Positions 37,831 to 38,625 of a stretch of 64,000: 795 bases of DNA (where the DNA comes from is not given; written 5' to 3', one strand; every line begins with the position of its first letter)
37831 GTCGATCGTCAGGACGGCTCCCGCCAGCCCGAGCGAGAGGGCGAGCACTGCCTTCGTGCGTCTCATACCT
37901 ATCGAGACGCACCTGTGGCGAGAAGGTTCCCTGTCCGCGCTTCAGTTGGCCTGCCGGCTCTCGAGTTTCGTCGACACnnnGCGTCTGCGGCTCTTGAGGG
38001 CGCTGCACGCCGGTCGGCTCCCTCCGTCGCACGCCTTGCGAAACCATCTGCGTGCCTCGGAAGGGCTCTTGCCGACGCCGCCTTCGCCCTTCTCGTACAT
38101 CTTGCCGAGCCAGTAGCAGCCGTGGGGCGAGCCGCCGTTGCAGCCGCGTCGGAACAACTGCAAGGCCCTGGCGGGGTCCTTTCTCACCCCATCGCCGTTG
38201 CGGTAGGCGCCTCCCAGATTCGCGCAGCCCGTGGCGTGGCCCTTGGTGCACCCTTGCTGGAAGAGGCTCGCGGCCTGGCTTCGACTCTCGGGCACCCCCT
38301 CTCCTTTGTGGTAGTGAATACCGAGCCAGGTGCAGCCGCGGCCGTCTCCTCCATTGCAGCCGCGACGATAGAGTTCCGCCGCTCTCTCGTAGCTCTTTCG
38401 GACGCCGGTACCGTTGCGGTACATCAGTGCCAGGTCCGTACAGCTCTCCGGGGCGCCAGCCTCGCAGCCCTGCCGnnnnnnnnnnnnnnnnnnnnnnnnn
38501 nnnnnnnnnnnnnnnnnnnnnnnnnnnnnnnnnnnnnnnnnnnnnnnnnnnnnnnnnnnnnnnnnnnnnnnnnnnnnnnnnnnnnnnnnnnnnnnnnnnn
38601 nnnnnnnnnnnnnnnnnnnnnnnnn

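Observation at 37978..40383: Secreted caspase-like peptidase fused to a dozen Cys-containing Sel1 repeats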

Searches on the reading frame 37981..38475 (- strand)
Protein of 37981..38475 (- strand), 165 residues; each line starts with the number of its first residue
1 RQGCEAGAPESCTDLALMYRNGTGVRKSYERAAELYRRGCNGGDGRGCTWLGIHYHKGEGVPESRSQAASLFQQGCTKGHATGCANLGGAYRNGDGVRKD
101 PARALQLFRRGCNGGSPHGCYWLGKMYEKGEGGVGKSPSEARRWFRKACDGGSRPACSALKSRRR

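Call 33: search_solved_structures(query=window:37981-38475:-, max_evalue=0.001, show_alignments=5)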
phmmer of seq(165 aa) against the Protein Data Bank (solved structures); distinct sequences matched with E-value up to 0.001: 23.
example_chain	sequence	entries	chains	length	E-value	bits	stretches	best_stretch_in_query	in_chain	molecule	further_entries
4bwr_A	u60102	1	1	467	1.4e-45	158.8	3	5-156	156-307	PROTEIN CORRESPONDING TO LOCUS C5321 FROM CFT073 E.COLI STRAIN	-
6ok3_A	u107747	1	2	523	9.6e-45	156.1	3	2-153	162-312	Sel1 repeat protein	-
1ouv_A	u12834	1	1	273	4.4e-38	134.4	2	3-162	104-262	conserved hypothetical secreted protein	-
8sxq_A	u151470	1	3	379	9.1e-35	123.6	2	14-152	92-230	SEL-1 repeat protein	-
6ork_A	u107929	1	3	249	2.6e-31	112.4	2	8-146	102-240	Sel1 repeat protein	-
6deh_A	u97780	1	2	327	5.3e-28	101.6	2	13-158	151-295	TPR repeat protein, protein-protein interaction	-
8ket_C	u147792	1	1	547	2.3e-27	99.5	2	47-152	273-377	Protein sel-1 homolog 1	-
9uav_C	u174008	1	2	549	2.4e-27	99.4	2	46-152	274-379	Protein sel-1 homolog 1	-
8kes_D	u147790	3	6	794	2e-26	96.4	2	27-152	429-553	Protein sel-1 homolog 1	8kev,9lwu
9og0_C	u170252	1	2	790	3.5e-26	95.6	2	46-152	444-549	Protein sel-1 homolog 1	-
6ur7_A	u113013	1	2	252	1.2e-23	87.4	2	20-149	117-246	Sel1 repeat family protein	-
6onw_A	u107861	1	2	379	1.1e-18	71.2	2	37-153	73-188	Sel1 repeat protein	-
5b26_A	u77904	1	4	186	1.2e-18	71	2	46-132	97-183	Protein sel-1 homolog 1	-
7mqz_A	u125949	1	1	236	7.1e-15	58.8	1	29-110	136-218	Cytochrome c oxidase assembly factor 7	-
1klx_A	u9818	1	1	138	1.3e-13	54.7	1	22-161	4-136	Cysteine Rich Protein B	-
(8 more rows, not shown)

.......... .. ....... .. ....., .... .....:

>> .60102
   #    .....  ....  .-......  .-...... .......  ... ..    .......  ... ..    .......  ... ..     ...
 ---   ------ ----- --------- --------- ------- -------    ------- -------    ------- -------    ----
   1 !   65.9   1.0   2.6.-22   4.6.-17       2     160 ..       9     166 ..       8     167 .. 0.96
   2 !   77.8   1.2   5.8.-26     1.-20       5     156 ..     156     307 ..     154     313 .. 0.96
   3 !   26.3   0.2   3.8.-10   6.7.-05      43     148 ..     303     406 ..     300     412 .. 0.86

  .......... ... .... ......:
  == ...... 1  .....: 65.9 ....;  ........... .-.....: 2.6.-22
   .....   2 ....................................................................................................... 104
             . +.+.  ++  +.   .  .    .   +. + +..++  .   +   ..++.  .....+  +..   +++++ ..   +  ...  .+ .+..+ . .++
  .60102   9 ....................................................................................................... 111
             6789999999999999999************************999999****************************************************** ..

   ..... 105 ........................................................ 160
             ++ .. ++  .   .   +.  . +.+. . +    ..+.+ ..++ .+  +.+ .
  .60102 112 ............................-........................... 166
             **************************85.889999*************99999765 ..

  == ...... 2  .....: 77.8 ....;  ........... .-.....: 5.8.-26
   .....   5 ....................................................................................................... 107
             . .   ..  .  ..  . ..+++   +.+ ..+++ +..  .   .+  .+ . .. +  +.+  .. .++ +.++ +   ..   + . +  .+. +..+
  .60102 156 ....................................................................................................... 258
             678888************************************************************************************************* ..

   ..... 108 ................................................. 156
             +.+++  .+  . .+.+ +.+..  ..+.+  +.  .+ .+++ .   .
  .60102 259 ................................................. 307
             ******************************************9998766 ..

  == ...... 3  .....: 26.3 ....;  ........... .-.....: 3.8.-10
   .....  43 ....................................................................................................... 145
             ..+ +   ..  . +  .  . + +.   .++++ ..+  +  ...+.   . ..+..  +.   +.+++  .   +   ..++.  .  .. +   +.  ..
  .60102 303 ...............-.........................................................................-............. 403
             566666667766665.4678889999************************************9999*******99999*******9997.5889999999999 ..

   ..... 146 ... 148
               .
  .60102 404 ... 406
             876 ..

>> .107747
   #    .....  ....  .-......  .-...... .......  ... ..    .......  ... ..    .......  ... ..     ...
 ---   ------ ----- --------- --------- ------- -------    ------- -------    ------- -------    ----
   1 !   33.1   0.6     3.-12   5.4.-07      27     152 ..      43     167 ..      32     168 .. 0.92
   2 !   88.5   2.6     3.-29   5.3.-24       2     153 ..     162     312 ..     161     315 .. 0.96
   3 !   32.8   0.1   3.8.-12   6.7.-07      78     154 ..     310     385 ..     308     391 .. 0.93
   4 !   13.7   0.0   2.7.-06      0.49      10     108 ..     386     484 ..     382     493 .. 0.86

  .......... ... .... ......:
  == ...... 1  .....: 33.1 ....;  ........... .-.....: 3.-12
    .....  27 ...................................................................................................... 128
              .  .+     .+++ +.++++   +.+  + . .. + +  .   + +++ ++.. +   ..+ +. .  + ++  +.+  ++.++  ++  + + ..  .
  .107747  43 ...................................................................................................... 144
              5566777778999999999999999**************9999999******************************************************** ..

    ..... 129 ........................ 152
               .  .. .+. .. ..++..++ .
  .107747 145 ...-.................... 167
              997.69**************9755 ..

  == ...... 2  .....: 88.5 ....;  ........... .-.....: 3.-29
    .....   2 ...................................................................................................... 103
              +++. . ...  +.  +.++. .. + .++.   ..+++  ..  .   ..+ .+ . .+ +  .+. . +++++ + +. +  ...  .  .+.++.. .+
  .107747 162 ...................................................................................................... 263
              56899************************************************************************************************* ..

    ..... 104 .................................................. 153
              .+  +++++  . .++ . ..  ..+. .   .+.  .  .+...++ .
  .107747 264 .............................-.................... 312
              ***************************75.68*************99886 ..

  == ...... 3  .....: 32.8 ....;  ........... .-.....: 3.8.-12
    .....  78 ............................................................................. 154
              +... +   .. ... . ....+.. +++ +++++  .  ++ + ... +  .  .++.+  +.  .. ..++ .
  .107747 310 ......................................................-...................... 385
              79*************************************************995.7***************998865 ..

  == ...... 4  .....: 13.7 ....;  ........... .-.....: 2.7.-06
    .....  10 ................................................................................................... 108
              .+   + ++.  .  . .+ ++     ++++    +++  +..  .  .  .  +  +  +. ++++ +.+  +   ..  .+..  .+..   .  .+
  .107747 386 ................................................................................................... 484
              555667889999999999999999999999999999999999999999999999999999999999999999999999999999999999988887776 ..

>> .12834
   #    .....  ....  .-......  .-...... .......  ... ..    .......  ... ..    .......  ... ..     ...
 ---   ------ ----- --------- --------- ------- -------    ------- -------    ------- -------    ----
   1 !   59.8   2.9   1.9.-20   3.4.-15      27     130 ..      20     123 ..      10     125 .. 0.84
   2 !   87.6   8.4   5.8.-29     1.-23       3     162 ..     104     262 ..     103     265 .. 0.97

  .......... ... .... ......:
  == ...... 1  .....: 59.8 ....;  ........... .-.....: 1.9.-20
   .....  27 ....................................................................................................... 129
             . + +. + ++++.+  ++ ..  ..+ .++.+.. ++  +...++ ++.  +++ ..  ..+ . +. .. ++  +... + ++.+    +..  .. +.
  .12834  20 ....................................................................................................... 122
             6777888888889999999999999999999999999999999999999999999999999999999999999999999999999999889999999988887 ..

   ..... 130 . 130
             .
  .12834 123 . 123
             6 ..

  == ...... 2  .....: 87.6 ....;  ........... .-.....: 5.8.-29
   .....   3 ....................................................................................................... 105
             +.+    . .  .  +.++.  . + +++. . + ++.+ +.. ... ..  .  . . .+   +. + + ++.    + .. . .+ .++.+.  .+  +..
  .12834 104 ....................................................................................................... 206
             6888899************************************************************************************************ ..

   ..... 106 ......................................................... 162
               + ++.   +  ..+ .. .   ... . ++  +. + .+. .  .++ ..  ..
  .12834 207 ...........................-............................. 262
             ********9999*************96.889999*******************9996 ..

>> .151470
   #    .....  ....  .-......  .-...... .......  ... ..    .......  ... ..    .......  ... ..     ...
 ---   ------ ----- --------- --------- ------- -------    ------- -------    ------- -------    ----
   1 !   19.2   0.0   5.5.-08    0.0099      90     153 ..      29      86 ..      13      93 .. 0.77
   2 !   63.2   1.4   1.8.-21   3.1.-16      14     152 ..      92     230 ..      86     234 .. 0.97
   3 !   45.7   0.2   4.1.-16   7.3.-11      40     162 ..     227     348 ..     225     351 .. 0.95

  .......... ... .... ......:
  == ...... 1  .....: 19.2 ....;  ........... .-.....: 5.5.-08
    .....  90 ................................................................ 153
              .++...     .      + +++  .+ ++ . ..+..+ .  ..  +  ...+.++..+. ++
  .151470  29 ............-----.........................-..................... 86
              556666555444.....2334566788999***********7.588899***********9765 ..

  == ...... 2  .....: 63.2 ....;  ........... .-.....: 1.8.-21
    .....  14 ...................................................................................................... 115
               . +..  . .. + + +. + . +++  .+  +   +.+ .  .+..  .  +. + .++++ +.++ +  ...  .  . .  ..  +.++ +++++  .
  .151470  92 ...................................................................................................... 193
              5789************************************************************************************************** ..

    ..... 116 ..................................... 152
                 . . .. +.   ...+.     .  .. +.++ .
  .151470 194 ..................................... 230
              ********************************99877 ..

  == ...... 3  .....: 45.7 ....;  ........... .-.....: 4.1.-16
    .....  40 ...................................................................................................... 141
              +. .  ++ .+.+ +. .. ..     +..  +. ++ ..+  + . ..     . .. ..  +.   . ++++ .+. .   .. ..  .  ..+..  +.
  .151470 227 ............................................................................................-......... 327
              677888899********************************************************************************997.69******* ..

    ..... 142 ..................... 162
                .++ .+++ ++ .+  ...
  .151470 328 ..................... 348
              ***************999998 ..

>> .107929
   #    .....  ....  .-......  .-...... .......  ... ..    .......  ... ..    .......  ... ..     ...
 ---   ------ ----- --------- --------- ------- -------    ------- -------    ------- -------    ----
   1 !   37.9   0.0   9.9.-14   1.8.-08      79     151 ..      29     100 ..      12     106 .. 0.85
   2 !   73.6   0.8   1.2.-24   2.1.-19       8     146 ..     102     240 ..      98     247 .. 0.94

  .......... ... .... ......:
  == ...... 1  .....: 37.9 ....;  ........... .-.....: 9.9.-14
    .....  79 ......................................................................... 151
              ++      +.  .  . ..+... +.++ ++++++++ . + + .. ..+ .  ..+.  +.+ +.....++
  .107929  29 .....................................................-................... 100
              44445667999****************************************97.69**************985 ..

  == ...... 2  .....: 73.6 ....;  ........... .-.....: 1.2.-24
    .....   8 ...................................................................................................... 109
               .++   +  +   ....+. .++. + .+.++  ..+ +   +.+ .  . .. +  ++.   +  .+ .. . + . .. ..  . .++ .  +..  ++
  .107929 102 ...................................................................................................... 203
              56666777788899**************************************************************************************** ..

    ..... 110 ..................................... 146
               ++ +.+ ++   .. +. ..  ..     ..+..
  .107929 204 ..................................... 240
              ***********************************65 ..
